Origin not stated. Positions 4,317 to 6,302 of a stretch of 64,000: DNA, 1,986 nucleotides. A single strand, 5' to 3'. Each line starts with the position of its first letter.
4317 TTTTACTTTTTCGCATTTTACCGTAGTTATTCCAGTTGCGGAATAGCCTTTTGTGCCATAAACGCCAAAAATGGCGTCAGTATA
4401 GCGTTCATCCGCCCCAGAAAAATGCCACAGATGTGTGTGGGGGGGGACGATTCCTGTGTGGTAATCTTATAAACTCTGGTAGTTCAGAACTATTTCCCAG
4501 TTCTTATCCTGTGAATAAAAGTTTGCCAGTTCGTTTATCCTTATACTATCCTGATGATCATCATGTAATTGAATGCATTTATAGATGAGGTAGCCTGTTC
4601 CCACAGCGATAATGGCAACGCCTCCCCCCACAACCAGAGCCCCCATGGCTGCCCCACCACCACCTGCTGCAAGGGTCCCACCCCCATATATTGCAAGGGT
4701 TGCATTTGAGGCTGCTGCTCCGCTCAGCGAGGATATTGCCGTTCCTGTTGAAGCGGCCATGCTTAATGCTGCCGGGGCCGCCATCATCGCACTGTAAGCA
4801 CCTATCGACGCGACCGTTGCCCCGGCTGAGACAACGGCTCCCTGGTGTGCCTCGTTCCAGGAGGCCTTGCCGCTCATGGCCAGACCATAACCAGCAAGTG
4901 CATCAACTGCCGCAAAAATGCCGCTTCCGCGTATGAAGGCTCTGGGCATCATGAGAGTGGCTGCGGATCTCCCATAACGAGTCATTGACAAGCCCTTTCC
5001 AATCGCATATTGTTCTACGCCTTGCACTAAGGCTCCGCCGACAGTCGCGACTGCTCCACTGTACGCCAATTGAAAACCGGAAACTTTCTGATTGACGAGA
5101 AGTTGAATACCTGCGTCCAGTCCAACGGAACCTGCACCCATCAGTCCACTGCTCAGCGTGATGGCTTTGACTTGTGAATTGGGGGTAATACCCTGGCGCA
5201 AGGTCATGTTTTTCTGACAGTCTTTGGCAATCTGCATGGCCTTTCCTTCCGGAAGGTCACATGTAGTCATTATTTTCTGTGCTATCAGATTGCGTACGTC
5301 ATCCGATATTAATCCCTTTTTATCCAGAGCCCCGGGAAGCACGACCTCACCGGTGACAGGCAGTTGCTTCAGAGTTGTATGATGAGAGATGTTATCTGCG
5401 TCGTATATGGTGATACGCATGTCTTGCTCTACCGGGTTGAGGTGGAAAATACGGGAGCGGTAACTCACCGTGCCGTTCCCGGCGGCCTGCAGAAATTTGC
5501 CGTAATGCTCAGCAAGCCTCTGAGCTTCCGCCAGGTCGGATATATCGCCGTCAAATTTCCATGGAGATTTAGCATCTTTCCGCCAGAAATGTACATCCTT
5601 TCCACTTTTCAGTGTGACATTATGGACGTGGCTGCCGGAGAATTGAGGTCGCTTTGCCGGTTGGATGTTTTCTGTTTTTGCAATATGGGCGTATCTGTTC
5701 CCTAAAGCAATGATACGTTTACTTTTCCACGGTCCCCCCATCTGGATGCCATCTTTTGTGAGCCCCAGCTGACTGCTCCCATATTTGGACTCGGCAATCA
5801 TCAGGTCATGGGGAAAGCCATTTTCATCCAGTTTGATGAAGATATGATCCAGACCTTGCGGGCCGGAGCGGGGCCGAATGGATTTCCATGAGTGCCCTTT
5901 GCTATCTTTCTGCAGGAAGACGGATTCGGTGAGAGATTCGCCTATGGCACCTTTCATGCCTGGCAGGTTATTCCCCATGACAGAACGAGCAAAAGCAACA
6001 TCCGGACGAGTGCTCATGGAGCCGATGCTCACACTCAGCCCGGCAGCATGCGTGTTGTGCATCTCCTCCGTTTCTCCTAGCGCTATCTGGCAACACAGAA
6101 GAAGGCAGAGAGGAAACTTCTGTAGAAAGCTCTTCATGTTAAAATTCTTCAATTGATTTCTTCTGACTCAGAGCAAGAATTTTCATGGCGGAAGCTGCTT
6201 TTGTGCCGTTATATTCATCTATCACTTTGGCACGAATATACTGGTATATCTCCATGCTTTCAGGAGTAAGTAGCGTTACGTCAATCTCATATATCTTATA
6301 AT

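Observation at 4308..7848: AT-rich ~3.4 kb insertion between ribBA and ftsH carrying an orphan two-gene operon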

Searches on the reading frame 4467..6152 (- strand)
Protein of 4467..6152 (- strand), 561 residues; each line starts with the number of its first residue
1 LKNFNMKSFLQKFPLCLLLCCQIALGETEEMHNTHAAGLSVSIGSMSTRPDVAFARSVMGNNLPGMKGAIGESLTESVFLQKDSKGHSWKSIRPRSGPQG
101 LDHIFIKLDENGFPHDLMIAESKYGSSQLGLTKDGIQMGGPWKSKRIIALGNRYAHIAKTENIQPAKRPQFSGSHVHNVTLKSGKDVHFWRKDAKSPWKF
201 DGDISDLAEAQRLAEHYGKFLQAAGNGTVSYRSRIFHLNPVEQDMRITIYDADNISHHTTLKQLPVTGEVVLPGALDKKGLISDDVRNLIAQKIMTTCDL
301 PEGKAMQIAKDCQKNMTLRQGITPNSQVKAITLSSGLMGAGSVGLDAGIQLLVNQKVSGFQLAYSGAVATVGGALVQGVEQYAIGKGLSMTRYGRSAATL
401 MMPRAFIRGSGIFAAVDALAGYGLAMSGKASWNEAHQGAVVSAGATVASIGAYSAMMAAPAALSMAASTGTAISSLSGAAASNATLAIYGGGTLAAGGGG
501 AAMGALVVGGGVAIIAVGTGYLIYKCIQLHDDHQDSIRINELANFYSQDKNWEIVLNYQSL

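Call 5: search_protein_families(library=pfam, proteins=[window:4467-6152:-], max_evalue=1)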
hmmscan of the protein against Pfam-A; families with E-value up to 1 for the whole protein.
window:4467-6152:- (561 aa): 0 families

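Call 6: search_protein_families(library=ncbifam, proteins=[window:4467-6152:-], max_evalue=1)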
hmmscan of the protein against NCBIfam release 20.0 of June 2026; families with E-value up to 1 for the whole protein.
window:4467-6152:- (561 aa): 0 families

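Call 7: search_protein_families(library=padloc, proteins=[window:4467-6152:-], max_evalue=1)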
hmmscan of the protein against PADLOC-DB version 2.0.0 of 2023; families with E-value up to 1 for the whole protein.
window:4467-6152:- (561 aa): 2 families
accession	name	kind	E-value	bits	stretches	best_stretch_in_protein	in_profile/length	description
PDLC04406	PDC-M09A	-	7.5e-14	49.9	1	434-505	139-208/330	-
PDLC04407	PDC-M09A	-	1.9e-10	38.8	1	435-507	97-167/282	-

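Call 8: find_homologous_proteins(query=window:4467-6152:-, max_evalue=0.001)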
Query window:4467-6152:- (561 aa): 514 proteins with E <= 0.001 among 8000 candidates; the best 120 are listed.
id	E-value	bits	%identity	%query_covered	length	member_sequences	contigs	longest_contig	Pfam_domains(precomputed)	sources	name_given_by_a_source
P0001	0.0e+0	1238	100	99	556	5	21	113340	-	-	-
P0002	4.4e-235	800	65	99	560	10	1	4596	-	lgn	-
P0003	1.1e-205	703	57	99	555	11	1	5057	-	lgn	-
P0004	2.8e-117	411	41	97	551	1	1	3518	-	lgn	-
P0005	7.9e-115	403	41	96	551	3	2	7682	-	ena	-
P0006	1.2e-114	402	42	96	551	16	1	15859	-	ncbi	-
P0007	1.8e-98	349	36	97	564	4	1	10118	-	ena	-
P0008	3.5e-98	348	40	97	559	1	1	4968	-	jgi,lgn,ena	-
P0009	3.9e-91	325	38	96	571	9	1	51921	-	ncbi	-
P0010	1.8e-89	319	37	93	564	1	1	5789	-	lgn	-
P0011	2.7e-88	315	35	97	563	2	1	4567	-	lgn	-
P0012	2.8e-88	315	39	91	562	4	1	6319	-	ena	-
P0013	9.4e-86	307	37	89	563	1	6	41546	-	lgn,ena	-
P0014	5.2e-85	304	35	96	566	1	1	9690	-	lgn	-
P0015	1.2e-84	303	37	98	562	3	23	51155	-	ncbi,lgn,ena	-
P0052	3.6e-65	239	32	97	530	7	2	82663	-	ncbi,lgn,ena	-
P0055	1.3e-60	224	36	88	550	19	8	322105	-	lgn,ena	-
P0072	1.6e-28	118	27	76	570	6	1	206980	-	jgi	-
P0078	2.5e-11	61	48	15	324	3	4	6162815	-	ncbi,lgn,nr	ncbi:hypothetical protein Ae168Ps1_5302c [Pseudonocardia sp. Ae168_Ps1]|nr:hypothetical protein Ae15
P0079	9.2e-11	59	57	14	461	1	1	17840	-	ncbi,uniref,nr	ncbi:hypothetical protein [Candidatus Parabeggiatoa sp. HSG14]|uniref:hypothetical protein n=1 Tax=C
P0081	1.9e-10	58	46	18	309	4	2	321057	-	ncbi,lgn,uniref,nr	ncbi:hypothetical protein [Ignatzschineria cameli]|uniref:Uncharacterized protein n=1 Tax=Ignatzschi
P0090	5.9e-9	54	73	7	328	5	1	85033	-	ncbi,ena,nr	ncbi:MAG: hypothetical protein J1D87_02665 [Lachnospiraceae bacterium]|nr:hypothetical protein [Lach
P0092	8.0e-9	53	65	12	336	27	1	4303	-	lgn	-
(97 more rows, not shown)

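Call 9: find_encoding_contigs(protein=window:4467-6152:-, flank=8000, max_places=8)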
Protein window:4467-6152:- (561 aa): no gene with exactly this product is on record in the collection.

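Call 10: find_encoding_contigs(protein=P0001, flank=8000, max_places=6)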
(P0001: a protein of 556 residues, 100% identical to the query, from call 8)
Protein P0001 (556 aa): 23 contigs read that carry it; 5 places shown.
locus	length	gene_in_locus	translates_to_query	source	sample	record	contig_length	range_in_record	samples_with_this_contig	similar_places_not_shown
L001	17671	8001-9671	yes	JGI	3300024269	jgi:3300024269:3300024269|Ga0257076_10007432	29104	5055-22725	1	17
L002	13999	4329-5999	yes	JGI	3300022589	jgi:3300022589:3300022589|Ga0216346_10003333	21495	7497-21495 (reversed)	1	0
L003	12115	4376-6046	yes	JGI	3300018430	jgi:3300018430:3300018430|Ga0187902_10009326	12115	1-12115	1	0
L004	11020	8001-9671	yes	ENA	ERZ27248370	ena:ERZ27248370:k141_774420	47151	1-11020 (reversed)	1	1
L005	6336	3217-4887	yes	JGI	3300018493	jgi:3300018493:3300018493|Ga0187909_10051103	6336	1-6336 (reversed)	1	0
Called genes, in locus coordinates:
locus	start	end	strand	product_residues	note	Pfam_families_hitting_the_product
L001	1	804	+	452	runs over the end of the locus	PF00919:UPF0004, PF04055:Radical_SAM, PF01938:TRAM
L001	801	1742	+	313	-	PF01841:Transglut_core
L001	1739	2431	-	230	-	PF14622:Ribonucleas_3_3, PF00636:Ribonuclease_3, PF00035:dsrm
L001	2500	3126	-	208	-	-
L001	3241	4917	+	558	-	PF00749:tRNA-synt_1c, PF03950:tRNA-synt_1c_C, PF20974:tRNA-synt_1c_C2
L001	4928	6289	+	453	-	PF00926:DHBP_synthase, PF00925:GTP_cyclohydro2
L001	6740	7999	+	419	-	-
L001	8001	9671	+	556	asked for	-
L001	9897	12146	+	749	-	PF06068:TIP49 (faint), PF00004:AAA, PF07728:AAA_5 (faint), PF17862:AAA_lid_3, PF01434:Peptidase_M41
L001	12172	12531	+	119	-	PF02410:RsfS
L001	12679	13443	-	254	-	PF00121:TIM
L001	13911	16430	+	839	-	PF00270:DEAD, PF00271:Helicase_C, PF08482:HrpB_C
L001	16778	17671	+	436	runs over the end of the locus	PF02737:3HCDH_N (weak), PF03446:NAD_binding_2 (faint), PF03721:UDPG_MGDP_dh_N, PF00984:UDPG_MGDP_dh, PF03720:UDPG_MGDP_dh_C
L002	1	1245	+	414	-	?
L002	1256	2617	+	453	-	PF00926:DHBP_synthase, PF00925:GTP_cyclohydro2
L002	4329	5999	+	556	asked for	-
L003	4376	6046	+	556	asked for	-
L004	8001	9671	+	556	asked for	-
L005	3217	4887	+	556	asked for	-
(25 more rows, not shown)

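Call 11: find_encoding_contigs(protein=P0009, flank=8000, max_places=3)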
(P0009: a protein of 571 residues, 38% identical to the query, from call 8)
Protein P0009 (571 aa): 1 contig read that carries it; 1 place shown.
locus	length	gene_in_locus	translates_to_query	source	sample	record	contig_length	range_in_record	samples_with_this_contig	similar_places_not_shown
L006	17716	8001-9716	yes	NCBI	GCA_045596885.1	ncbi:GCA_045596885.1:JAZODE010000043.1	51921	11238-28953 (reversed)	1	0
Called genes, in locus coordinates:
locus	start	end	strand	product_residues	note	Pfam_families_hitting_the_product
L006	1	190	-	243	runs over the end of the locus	PF07963:N_methyl (weak), PF07596:SBP_bac_10 (faint)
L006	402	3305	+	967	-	-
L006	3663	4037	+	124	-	PF07900:DUF1670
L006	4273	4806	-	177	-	PF05598:DUF772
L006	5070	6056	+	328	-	PF13280:WYL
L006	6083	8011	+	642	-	-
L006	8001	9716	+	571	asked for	-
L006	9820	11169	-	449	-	PF01966:HD (faint), PF13286:HD_assoc (faint)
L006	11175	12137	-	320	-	PF01073:3Beta_HSD, PF01370:Epimerase, PF02719:Polysacc_synt_2, PF03435:Sacchrp_dh_NADP (weak), PF04321:RmlD_sub_bind, PF13460:NAD_binding_10 (weak), PF16363:GDP_Man_Dehyd, PF07993:NAD_binding_4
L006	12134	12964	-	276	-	PF01066:CDP-OH_P_transf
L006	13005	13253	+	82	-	-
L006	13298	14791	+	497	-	PF02838:Glyco_hydro_20b (weak), PF00728:Glyco_hydro_20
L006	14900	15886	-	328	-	PF01368:DHH, PF02272:DHHA1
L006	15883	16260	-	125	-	PF02033:RBFA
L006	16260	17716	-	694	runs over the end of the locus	PF04760:IF2_N (weak), PF00009:GTP_EFTU, PF01926:MMR_HSR1, PF22042:EF-G_D2, PF11987:IF-2, PF03144:GTP_EFTU_D2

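Call 23: find_related_loci(query=A1, collection=genome_contigs, flank=10000)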
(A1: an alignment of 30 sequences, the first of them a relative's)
Query A1 (556 aa) in genome_contigs; peptide patterns used: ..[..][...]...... (x = any residue, [..] = any of these).
600 stretches matched a pattern (row limit reached: there are more); 140 encode a relative of the query (tblastn E <= 1e-3); the best 80 are kept; 80 distinct loci.
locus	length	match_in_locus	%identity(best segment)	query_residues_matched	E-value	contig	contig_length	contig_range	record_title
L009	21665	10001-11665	37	6-556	2e-78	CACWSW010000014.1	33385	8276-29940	uncultured bacterium isolate RUG10884 genome assembly, contig: RUG10884_asm_14, whole genome shotgun sequence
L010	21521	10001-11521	38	31-536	1e-76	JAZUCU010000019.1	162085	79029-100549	MAG: Victivallales bacterium isolate T1900045313_YK20190002.MAGScoT_cleanbin_000029 SGB_6252_k141_4212247, whole genome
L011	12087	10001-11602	35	8-546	4e-72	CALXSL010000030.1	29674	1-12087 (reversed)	MAG: uncultured Opitutales bacterium isolate BRZ_FD__bin43 genome assembly, contig: BRZ_FD__NODE_2030_length_29674_cov_1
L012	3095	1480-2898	30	8-473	6e-48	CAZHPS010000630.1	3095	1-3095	MAG TPA_asm: uncultured Desulfobacterales bacterium isolate binchicken_co113_226 genome assembly, contig: NODE_37928_len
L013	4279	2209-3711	34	46-552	1e-47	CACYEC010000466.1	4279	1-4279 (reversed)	MAG: uncultured Bacteroidales bacterium isolate RUG11857 genome assembly, contig: RUG11857_asm_466, whole genome shotgun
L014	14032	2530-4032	35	46-552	1e-47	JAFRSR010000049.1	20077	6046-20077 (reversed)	MAG: Kiritimatiellae bacterium isolate RGIG2765 Goat_Omasum-5__c62944, whole genome shotgun sequence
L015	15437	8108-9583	30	18-482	4e-42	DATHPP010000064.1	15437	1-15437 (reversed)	MAG TPA_asm: Tepidisphaeraceae bacterium isolate SMAG_U12713 k141_2070461, whole genome shotgun sequence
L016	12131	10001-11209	31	45-489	2e-26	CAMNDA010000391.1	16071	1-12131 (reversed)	MAG: uncultured Verrucomicrobia bacterium isolate SRR873595_bin.42_metaWRAP_v1.3_MAG genome assembly, contig: ERZ1756110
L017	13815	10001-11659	27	4-543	2e-24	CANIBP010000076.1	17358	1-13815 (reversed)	MAG: Verrucomicrobiaceae bacterium isolate RE-9nov16-393 genome assembly, contig: RE-9nov16-C6880, whole genome shotgun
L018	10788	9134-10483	28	62-495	1e-22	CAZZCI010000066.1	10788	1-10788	MAG TPA_asm: uncultured Rhodothermales bacterium isolate binchicken_co32_347 genome assembly, contig: NODE_10570_length_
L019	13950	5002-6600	42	16-554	2e-99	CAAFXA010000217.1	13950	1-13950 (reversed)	MAG TPA_asm: uncultured Akkermansia sp., isolate HGM23691, WGS project CAAFXA010000000 data, contig: SRS475582_27_k119_1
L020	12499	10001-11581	27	46-549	2e-16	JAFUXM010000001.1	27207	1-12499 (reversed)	MAG: Synergistaceae bacterium isolate RGIG4915 Roe_deer_Rumen-3__c744, whole genome shotgun sequence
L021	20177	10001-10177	61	445-508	3e-12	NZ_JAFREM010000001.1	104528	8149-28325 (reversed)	Candidatus Enterococcus moelleringii strain 669A scaffold1.1, whole genome shotgun sequence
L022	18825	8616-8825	55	442-513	4e-12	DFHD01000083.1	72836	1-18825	MAG TPA_asm: Lachnospiraceae bacterium UBA3732 UBA3732_contig_3525, whole genome shotgun sequence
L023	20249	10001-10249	48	436-515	1e-10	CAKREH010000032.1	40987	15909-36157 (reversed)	MAG: uncultured Roseburia sp. isolate REFINED_METABAT215_TOP10_CONTIGS_1500_ASSEMBLY_K77_MERGED__Hadza_MoBio_hadza-E-H_F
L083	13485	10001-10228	57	462-537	3e-5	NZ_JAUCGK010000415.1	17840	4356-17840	Candidatus Parabeggiatoa sp. HSG14 NODE_121_length_17840, whole genome shotgun sequence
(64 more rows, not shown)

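Call 24: predict_structure(alignment_id=A1)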
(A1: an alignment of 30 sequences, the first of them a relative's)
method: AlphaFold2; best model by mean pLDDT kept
length: 556 residues; sequences in the alignment: 30
mean_pLDDT: 75.5   pTM: 0.61
mean pLDDT of the five models: 75.5, 74.6, 69.9, 68.3, 66.6
residues with pLDDT >= 90: 96; 70-90: 318; 50-70: 84; < 50: 58
segments of 3 or more residues with pLDDT < 50: 1-9, 15-26, 384-397, 459-473, 489-493
pLDDT, mean of each block of 10 residues (from residue 1): 41 48 51 75 72 78 84 75 71 72 90 90 82 89 92 92 71 89 87 92 95 95 93 90 90 79 89 79 82 78 83 82 79 82 74 76 82 75 47 44 70 78 74 76 71 58 40 54 58 56 70 75 81 84 82 65
secondary structure, 60 per line:
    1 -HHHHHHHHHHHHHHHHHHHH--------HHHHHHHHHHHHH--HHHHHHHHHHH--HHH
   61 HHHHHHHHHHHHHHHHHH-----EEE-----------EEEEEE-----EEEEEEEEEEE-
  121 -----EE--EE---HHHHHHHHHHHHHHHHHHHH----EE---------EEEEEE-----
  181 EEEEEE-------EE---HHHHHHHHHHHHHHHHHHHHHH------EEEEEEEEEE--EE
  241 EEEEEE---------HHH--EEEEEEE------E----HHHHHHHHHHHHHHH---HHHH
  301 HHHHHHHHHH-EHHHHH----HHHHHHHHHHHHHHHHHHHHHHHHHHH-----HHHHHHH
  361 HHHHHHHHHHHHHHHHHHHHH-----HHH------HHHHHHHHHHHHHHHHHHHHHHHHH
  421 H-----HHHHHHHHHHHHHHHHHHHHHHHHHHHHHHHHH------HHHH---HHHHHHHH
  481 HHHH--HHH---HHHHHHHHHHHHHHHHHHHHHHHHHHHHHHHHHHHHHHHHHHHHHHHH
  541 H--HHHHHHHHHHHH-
elements in order: H2-21 H30-42 H45-55 H58-78 E84-86 E98-103 E109-119 H135-154 E170-175 E181-186 H199-220 E227-236 E239-246 E261-267 H279-293 H297-310 H313-317 H322-348 H354-381 H396-421 H427-459 H466-469 H473-484 H493-541 H544-555

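Call 28: fold_search(model_id=the predicted structure, library=pdb)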
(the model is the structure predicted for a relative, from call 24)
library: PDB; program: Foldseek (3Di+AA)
matches with E <= 10: 290; with E <= 0.001: 0
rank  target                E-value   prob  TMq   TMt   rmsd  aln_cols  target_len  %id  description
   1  5trc_B                3.0e-01  0.14  0.09  0.12  15.8       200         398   10  Crystal structure of phosphorylated AC3-AC5 domains of yeast acetyl-CoA carboxylase (released 2016-12-07)
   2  3p77_A                3.4e-01  0.09  0.08  0.12  18.6       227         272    7  Crystal Structures of the Chicken YF1*7.1 molecule (released 2010-11-24)
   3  9eb4_A                4.4e-01  0.06  0.06  0.11  19.1       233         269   10  Chicken YF1.7*1 presenting N-palmitoylated glycine (released 2025-07-23)
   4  4cw1_A                4.7e-01  0.06  0.08  0.11  19.0       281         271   10  COMPLEX OF A B14 CHICKEN MHC CLASS I MOLECULE AND A 9MER CHICKEN PEPTIDE (released 2015-05-06)
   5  9qiw_CJ               5.1e-01  0.08  0.07  0.12  20.0       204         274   12  Human pre-60S - State 3 (released 2025-04-30)
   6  4ckn_D                6.1e-01  0.10  0.08  0.20  16.2       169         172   10  Structure of an N-terminal fragment of Leishmania SAS-6 containing parts of its coiled coil domain, F257E mutant (released 2014-03-05)
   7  4cw1_D                6.4e-01  0.07  0.08  0.13  19.5       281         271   10  COMPLEX OF A B14 CHICKEN MHC CLASS I MOLECULE AND A 9MER CHICKEN PEPTIDE (released 2015-05-06)
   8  5o9e_A                7.6e-01  0.15  0.07  0.16  17.8       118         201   12  Crystal structure of the Imp4-Mpp10 complex from Chaetomium thermophilum (released 2017-08-30)
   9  4ttz_D                7.6e-01  0.14  0.06  0.20  12.6       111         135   11  N-terminal domain of C. Reinhardtii SAS-6 homolog bld12p variant G94E F145W Q147K (NN26) (released 2015-07-01)
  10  9eb3_A                7.6e-01  0.05  0.06  0.11  19.3       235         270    9  Chicken YF1.7*1 presenting N-myristoylated glycine (released 2025-07-23)
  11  3p73_A                9.1e-01  0.05  0.07  0.11  18.4       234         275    8  Crystal Structures of the Chicken YF1*7.1 molecule (released 2010-11-24)
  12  3q0x_B                1.0e+00  0.10  0.06  0.13  12.4       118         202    9  N-terminal coiled-coil dimer domain of C. reinhardtii SAS-6 homolog Bld12p (released 2011-02-09)
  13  6zz8_B                1.0e+00  0.10  0.08  0.18  16.1       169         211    9  MB_CRS6-15 bound to CrSAS-6_6HR (released 2021-07-07)
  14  8rl2_CJ               1.0e+00  0.05  0.07  0.11  19.8       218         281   11  Human pre-60S - State 5 (released 2025-01-15)
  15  3ehg                  1.1e+00  0.09  0.05  0.15  14.3       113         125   11  Crystal structure of the ATP-binding domain of DesK in complex with ATP (released 2009-09-15)
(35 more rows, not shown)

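Call 29: search_protein_families(library=pfam, alignment_id=A1, max_evalue=1)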
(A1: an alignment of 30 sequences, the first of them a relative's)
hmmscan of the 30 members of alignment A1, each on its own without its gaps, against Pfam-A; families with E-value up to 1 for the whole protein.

A. member 1, P0001 (556 aa): 0 families

B. families by the number of members that match (of 30 scanned): 16 families
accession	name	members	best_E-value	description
PF09164.15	VitD-bind_III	2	0.11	Vitamin D binding protein, domain III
PF03561.21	Allantoicase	2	0.21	Allantoicase repeat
PF21796.3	Cac1_C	1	0.0039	Chromatin assembly factor 1 subunit Cac1, C-terminal domain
PF14203.11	TTRAP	1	0.0048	Putative transposon-transfer assisting protein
PF02995.22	DUF229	1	0.0084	Protein of unknown function (DUF229)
PF04024.17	PspC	1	0.038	PspC domain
PF08463.15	EcoEI_R_C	1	0.084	EcoEI R protein C-terminal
PF05101.18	VirB3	1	0.086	Type IV secretory pathway, VirB3-like protein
PF25280.1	POTRA2_Toc75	1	0.11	Toc75-like, second POTRA domain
PF22256.2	BDI_1685-like_C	1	0.12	BDI_1685-like, C-terminal domain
PF19466.4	DUF6003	1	0.12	Family of unknown function (DUF6003)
PF23671.1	HTH_70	1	0.14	HTH 3-helical bundle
PF04675.19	DNA_ligase_A_N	1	0.2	DNA ligase N terminus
PF00140.25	Sigma70_r1_2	1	0.2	Sigma-70 factor, region 1.2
PF10049.14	DUF2283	1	0.39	Protein of unknown function (DUF2283)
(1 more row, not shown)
